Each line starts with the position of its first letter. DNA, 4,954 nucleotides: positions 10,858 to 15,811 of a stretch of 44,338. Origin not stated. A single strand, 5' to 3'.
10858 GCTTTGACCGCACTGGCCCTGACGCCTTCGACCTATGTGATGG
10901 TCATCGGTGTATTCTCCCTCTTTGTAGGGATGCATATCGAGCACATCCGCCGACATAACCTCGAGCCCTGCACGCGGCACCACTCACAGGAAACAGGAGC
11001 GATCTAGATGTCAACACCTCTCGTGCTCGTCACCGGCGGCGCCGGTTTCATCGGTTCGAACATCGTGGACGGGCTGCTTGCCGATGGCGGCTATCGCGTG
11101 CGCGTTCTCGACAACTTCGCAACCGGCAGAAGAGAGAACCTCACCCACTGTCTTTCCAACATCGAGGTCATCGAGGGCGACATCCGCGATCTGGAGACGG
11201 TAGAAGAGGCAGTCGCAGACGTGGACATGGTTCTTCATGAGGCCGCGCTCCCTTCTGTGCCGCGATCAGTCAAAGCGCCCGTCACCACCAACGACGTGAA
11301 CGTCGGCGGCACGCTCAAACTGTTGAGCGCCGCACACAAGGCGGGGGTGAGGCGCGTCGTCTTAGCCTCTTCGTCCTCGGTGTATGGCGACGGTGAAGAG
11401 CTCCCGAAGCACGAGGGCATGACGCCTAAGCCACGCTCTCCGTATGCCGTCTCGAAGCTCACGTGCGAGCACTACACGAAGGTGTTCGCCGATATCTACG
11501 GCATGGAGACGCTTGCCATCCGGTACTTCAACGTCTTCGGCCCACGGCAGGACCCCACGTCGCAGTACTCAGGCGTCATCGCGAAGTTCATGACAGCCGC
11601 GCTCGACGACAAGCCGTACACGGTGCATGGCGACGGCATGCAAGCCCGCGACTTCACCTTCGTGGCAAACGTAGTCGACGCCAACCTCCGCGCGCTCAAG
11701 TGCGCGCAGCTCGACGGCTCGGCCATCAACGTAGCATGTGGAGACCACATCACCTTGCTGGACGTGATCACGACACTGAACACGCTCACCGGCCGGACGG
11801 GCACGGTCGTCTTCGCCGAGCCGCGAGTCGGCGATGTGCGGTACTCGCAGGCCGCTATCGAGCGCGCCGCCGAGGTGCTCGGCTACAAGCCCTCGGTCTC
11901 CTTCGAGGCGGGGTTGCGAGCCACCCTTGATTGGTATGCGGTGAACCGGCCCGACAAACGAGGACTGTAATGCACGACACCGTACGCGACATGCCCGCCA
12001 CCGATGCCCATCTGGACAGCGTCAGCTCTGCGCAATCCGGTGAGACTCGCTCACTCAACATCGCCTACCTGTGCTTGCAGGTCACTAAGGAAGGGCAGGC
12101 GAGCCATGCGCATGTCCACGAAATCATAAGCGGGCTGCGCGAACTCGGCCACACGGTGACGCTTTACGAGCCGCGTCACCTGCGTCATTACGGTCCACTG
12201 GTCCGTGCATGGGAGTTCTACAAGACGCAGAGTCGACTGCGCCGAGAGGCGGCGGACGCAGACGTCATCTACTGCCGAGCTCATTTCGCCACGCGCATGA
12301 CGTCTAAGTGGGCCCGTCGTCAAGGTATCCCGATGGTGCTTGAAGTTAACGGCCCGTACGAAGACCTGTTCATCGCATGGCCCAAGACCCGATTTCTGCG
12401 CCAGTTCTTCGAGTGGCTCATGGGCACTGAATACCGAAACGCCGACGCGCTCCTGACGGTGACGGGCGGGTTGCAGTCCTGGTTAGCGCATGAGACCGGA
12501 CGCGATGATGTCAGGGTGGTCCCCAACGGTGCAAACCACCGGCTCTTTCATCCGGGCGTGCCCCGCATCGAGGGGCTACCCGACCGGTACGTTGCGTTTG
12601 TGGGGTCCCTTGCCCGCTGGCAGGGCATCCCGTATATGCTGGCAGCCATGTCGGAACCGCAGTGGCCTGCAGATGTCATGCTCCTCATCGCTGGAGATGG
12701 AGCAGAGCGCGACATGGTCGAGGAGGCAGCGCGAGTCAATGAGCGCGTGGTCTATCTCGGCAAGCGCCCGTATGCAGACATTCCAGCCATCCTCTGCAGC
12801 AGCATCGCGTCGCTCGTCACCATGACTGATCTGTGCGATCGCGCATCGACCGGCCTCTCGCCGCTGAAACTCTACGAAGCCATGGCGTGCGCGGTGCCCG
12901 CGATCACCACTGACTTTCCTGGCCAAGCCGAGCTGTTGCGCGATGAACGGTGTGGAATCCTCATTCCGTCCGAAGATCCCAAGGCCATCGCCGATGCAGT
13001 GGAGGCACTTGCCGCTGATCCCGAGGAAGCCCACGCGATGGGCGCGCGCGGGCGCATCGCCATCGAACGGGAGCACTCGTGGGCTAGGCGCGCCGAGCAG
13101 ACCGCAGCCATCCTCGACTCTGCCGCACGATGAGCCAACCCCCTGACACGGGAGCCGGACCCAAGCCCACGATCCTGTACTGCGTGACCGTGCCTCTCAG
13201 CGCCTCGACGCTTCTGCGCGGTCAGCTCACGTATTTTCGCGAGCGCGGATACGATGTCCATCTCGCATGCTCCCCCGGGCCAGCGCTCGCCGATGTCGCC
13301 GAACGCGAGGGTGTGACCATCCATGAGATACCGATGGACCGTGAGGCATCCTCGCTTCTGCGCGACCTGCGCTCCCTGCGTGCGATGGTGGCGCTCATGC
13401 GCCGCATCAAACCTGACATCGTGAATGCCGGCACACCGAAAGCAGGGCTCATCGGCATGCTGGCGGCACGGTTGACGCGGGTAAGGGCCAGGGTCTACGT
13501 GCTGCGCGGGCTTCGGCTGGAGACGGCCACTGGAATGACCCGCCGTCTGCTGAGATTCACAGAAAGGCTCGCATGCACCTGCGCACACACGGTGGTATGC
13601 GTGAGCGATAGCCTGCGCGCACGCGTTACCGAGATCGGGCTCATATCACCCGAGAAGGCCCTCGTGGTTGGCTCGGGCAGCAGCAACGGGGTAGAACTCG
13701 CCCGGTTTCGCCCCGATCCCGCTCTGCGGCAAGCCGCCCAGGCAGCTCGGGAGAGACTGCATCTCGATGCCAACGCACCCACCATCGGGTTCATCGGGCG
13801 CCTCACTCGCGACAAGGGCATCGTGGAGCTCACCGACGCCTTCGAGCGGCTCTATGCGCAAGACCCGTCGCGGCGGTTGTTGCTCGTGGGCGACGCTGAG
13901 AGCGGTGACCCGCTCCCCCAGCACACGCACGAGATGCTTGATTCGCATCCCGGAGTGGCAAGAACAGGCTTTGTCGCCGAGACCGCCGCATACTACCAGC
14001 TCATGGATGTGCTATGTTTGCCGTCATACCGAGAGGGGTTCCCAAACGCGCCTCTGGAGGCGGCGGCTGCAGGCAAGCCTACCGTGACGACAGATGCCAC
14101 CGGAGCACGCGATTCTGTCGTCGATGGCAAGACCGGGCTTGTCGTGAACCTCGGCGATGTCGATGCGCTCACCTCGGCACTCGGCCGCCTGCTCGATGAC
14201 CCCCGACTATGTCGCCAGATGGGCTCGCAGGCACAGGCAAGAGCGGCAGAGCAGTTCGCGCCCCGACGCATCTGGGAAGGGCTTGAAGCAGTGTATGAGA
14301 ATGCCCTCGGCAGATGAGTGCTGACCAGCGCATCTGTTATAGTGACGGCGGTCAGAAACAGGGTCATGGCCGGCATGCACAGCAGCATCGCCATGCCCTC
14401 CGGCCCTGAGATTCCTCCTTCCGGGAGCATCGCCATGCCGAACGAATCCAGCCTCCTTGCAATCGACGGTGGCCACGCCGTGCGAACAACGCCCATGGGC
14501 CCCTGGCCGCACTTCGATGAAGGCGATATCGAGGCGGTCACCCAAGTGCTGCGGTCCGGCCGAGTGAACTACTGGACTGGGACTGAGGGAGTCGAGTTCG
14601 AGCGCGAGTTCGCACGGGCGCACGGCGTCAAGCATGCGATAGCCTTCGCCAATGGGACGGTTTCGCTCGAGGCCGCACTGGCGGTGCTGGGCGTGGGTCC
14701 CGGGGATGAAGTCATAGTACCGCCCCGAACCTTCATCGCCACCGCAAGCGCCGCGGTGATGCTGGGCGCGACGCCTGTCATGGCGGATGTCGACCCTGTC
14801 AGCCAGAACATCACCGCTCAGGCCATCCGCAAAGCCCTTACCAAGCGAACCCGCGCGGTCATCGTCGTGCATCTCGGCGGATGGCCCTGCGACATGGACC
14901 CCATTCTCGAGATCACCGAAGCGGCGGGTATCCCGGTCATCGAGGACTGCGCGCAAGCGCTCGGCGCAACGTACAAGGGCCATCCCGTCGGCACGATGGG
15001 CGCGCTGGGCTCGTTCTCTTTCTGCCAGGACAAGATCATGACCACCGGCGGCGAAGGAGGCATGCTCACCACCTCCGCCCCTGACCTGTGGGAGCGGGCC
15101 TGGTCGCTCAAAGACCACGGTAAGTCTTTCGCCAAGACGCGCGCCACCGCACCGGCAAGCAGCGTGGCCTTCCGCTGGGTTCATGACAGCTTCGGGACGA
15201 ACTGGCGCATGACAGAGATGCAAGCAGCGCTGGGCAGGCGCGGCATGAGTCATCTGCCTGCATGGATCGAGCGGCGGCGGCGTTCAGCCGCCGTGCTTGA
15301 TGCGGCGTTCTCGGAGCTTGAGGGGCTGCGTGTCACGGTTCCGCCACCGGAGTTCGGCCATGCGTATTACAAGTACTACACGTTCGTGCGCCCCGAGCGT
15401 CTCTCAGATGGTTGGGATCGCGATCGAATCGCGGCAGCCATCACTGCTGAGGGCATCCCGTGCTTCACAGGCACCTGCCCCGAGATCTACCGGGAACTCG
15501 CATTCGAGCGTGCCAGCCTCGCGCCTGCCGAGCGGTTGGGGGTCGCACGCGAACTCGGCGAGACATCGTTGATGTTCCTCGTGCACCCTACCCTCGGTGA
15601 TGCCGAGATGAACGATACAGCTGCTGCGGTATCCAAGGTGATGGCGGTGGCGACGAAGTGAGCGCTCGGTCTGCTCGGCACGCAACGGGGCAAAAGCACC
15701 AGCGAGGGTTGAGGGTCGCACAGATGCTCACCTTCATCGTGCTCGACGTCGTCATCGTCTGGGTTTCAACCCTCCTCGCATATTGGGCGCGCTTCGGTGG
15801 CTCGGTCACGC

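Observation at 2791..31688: Module-bearing hydrolases are interleaved with a glycopolymer biosynthesis locus and an LCP ligase: possible cognate anchor/ligand system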

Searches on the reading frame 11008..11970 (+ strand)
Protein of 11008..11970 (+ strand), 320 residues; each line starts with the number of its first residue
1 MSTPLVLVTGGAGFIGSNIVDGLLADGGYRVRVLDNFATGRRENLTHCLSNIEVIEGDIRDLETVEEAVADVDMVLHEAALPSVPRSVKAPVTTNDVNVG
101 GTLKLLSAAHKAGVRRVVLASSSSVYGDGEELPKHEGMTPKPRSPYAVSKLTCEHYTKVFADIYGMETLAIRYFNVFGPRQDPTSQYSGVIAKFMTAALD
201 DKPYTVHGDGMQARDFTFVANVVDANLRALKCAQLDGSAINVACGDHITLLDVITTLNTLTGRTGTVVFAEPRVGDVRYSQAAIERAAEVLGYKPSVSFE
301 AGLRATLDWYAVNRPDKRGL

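Call 9: search_protein_families(library=pfam, proteins=[window:11008-11970:+], max_evalue=0.001)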
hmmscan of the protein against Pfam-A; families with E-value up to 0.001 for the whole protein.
window:11008-11970:+ (320 aa): 10 families
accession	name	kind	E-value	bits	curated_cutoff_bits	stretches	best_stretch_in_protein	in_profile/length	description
PF01370.27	Epimerase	-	7e-61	206.1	20.9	1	6-243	1-240/240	NAD dependent epimerase/dehydratase family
PF16363.11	GDP_Man_Dehyd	-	8e-55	187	27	1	7-305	1-331/332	GDP-mannose 4,6 dehydratase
PF01073.25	3Beta_HSD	-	3.1e-30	105.6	22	1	7-235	1-234/280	3-beta hydroxysteroid dehydrogenase/isomerase family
PF02719.21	Polysacc_synt_2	-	6.2e-17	62.2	20.2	1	6-263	1-249/293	Polysaccharide biosynthesis protein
PF13460.12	NAD_binding_10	-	9.6e-14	52.1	27.2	1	10-156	1-130/184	NAD(P)H-binding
PF05368.20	NmrA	-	2e-09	37.9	27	1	5-122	4-107/298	NmrA-like family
PF04321.23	RmlD_sub_bind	-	3.4e-09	36.6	27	1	6-179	3-154/287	RmlD substrate binding domain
PF07993.18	NAD_binding_4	-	2.6e-08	33.8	20.1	1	8-152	1-166/258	Male sterility protein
PF00106.31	adh_short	-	5.6e-05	23.1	26.6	1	6-73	3-72/195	short chain dehydrogenase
PF08659.16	KR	-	0.00054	20.4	22.6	0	6-74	3-77/180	KR domain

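Call 53: search_protein_families(library=ncbifam, proteins=[window:11008-11970:+], max_evalue=0.00001)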
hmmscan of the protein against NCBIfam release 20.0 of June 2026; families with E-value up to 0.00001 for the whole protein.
window:11008-11970:+ (320 aa): 32 families (the best 25 are shown)
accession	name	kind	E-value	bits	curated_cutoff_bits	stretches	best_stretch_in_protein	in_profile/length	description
NF011728.1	PRK15181.1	equivalog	1.3e-66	225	760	1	7-311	19-338/348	Vi polysaccharide biosynthesis UDP-N-acetylglucosaminuronic acid C-4 epimerase TviC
TIGR01179.1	galE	equivalog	1.1e-49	169.1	262.3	1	6-311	2-326/332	UDP-glucose 4-epimerase GalE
TIGR01181.1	dTDP_gluc_dehyt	equivalog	6.2e-49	166.8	365.1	1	6-315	2-316/321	dTDP-glucose 4,6-dehydratase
TIGR04180.1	EDH_00030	hypoth_equivalog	8.2e-49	166.3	475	1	6-286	1-285/297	NAD-dependent 4,6-dehydratase LegB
TIGR02197.1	heptose_epim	equivalog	3.4e-35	121.7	274.6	1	6-311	1-314/316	ADP-glyceromanno-heptose 6-epimerase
NF007956.0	PRK10675.1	subfamily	1.3e-34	119.8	394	1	6-311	3-330/338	UDP-glucose 4-epimerase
NF007582.0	PRK10217.1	equivalog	2.1e-26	92.8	698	1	6-314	4-335/355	dTDP-glucose 4,6-dehydratase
NF007490.0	PRK10084.1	subfamily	5.7e-26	91.4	649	1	6-314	3-338/361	dTDP-glucose 4,6-dehydratase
TIGR03466.1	HpnA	hypoth_equivalog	2.9e-23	82.3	367.65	1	6-181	3-175/327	hopanoid-associated sugar epimerase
NF052578.1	StrlDmthSdmBMthl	equivalog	4e-20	72.8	600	1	6-270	3-254/328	sterol demethylase protein SdmB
NF042422.1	oxyalk_red_OleD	equivalog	7.3e-20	71.6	580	1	6-257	3-246/329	2-alkyl-3-oxoalkanoate reductase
NF008872.0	PRK11908.1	equivalog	5.7e-19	68.4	294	1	6-232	4-239/349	bifunctional UDP-4-keto-pentose/UDP-xylose synthase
NF008360.0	PRK11150.1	equivalog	1.9e-18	66.8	452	1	6-233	2-228/310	ADP-glyceromanno-heptose 6-epimerase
NF041293.1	G6PDh_Azf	equivalog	5e-18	65.4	400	1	6-187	5-191/252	NAD-dependent glucose-6-phosphate dehydrogenase Azf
TIGR02622.1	CDP_4_6_dhtase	equivalog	2.3e-17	63.2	278.45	1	6-164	7-172/352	CDP-glucose 4,6-dehydratase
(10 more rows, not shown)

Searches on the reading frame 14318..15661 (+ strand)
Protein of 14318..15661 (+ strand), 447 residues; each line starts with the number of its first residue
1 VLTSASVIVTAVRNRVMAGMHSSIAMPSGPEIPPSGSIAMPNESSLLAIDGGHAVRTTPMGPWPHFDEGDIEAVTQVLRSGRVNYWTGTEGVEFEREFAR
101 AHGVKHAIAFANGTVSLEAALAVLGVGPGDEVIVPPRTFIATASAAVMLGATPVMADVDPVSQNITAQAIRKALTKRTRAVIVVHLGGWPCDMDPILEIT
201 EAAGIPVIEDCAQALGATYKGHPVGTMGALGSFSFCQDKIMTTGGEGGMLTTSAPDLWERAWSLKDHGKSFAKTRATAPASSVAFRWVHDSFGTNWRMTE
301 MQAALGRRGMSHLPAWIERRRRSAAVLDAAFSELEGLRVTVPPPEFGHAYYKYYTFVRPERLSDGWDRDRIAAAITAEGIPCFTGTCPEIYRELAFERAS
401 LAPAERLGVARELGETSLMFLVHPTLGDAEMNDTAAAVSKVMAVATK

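Call 10: search_protein_families(library=pfam, proteins=[window:14318-15661:+], max_evalue=0.001)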
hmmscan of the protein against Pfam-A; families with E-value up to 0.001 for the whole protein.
window:14318-15661:+ (447 aa): 3 families
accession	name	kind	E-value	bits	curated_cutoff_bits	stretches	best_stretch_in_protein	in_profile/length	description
PF01041.23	DegT_DnrJ_EryC1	-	2.8e-94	316.8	19.8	1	67-438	4-359/360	DegT/DnrJ/EryC1/StrS aminotransferase family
PF00155.27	Aminotran_1_2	-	2.3e-05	24.2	19.7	1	80-183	32-152/361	Aminotransferase class I and II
PF01212.27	Beta_elim_lyase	-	3.2e-05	23.8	27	1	92-335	35-269/288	Beta-eliminating lyase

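Call 53: search_protein_families(library=ncbifam, proteins=[window:14318-15661:+], max_evalue=0.00001)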
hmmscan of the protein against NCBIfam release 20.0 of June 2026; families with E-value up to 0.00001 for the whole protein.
window:14318-15661:+ (447 aa): 9 families
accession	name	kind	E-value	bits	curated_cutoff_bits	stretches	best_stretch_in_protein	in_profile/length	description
TIGR03588.1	PseC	equivalog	3.3e-67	227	423.5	1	66-441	9-379/380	UDP-4-amino-4,6-dideoxy-N-acetyl-beta-L-altrosamine transaminase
TIGR04181.1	NHT_00031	hypoth_equivalog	9.9e-61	205.6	420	1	64-352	6-297/359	LegC family aminotransferase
NF008658.2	PRK11658.1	equivalog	2.8e-58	197.4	631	1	64-381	10-319/379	UDP-4-amino-4-deoxy-L-arabinose aminotransferase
NF008687.0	PRK11706.1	equivalog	3.4e-50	170.9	375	1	93-361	35-300/375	dTDP-4-amino-4,6-dideoxygalactose transaminase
TIGR04427.1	PLP_DesI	equivalog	4e-44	151.3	650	1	86-407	46-354/390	dTDP-4-dehydro-6-deoxyglucose aminotransferase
TIGR02379.1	ECA_wecE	subfamily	1.9e-43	148.6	434.85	1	98-273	40-215/376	dTDP-4-amino-4,6-dideoxy-D-glucose transaminase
NF011936.0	PRK15407.1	equivalog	1.7e-40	139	423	1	86-443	62-437/440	lipopolysaccharide biosynthesis protein RfbH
NF002878.0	PRK03321.1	subfamily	6.4e-08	31.7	374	1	81-184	49-152/352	histidinol-phosphate transaminase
NF005817.0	PRK07683.1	equivalog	5.7e-06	25.3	575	1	126-184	110-168/387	aminotransferase A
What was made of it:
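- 14318..15661 (+): DegT/PglE-type aminotransferase. calls 10, 53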
